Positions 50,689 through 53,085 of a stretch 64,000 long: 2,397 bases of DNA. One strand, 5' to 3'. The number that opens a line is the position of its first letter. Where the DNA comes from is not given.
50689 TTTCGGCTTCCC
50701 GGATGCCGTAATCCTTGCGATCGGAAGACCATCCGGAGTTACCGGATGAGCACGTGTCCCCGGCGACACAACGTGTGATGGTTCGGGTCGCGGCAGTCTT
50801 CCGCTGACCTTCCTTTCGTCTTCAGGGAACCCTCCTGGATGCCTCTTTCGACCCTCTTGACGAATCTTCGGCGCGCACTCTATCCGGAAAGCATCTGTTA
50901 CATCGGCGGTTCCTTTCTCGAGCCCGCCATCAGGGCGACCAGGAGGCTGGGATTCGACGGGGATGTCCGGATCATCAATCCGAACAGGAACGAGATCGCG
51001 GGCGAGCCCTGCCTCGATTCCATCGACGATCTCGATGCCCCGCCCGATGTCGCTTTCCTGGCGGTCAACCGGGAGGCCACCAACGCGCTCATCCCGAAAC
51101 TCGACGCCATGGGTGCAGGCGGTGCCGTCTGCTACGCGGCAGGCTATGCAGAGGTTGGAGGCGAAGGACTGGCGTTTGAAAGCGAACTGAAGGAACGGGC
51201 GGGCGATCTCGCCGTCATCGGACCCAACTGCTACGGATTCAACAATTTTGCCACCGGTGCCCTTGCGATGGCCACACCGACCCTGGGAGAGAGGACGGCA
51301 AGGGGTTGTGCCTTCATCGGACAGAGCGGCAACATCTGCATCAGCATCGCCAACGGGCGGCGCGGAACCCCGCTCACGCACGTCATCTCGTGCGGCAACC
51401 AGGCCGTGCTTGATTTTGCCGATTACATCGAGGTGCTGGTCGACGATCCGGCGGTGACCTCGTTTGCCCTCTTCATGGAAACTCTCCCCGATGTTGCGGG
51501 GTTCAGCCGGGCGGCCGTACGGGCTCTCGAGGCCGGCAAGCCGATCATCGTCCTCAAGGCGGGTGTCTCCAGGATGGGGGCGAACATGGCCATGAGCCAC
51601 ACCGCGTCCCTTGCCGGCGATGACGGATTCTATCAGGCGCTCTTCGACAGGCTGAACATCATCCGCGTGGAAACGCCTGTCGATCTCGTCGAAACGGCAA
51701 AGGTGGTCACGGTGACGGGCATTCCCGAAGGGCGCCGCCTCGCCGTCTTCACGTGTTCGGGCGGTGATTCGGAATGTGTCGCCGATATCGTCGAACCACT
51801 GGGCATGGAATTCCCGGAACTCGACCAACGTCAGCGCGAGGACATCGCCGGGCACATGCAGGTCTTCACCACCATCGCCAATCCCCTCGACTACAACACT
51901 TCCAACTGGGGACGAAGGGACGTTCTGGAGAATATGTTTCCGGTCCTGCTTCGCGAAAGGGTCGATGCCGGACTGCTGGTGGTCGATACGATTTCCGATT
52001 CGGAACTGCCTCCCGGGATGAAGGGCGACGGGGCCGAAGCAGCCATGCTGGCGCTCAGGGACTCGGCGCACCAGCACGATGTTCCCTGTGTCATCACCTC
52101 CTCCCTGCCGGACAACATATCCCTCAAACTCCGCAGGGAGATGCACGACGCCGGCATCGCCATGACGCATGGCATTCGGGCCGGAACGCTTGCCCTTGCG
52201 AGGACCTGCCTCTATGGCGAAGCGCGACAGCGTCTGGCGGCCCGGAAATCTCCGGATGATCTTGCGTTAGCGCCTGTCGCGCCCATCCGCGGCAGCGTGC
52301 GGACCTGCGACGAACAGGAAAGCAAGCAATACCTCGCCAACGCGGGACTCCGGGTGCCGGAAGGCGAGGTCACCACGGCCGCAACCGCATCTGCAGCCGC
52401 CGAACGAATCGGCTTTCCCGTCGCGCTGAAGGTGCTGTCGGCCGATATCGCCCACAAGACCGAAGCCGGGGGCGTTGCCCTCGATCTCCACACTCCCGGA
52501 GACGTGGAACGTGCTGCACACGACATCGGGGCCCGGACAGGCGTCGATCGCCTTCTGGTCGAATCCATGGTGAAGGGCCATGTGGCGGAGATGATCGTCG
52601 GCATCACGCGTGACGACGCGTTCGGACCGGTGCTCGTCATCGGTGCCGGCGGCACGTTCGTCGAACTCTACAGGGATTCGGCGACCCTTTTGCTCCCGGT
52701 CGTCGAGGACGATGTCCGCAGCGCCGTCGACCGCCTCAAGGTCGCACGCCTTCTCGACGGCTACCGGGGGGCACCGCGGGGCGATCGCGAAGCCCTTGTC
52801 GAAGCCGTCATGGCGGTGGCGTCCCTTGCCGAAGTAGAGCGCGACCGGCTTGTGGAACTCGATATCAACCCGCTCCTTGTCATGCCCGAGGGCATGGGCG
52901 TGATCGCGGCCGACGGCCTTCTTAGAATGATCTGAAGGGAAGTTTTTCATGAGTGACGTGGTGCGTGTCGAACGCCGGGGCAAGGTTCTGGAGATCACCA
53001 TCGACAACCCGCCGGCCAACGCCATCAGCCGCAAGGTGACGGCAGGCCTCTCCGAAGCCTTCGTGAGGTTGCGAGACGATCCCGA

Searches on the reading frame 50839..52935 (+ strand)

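Call 67: search_protein_families(library=pfam, proteins=[window:50839-52935:+], max_evalue=0.00001)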
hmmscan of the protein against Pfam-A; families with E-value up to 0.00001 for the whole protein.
window:50839-52935:+ (698 aa): 3 families
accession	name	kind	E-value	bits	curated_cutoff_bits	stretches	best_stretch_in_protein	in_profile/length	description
PF13549.11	ATP-grasp_5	-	2.3e-53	181.3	27.6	1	489-693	9-217/221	ATP-grasp domain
PF13607.11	Succ_CoA_lig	-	2.6e-36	124.9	27.4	1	156-289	3-137/138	Succinyl-CoA ligase like flavodoxin domain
PF13380.12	CoA_binding_2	-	1e-09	39.3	22.8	1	32-135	18-114/116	CoA binding domain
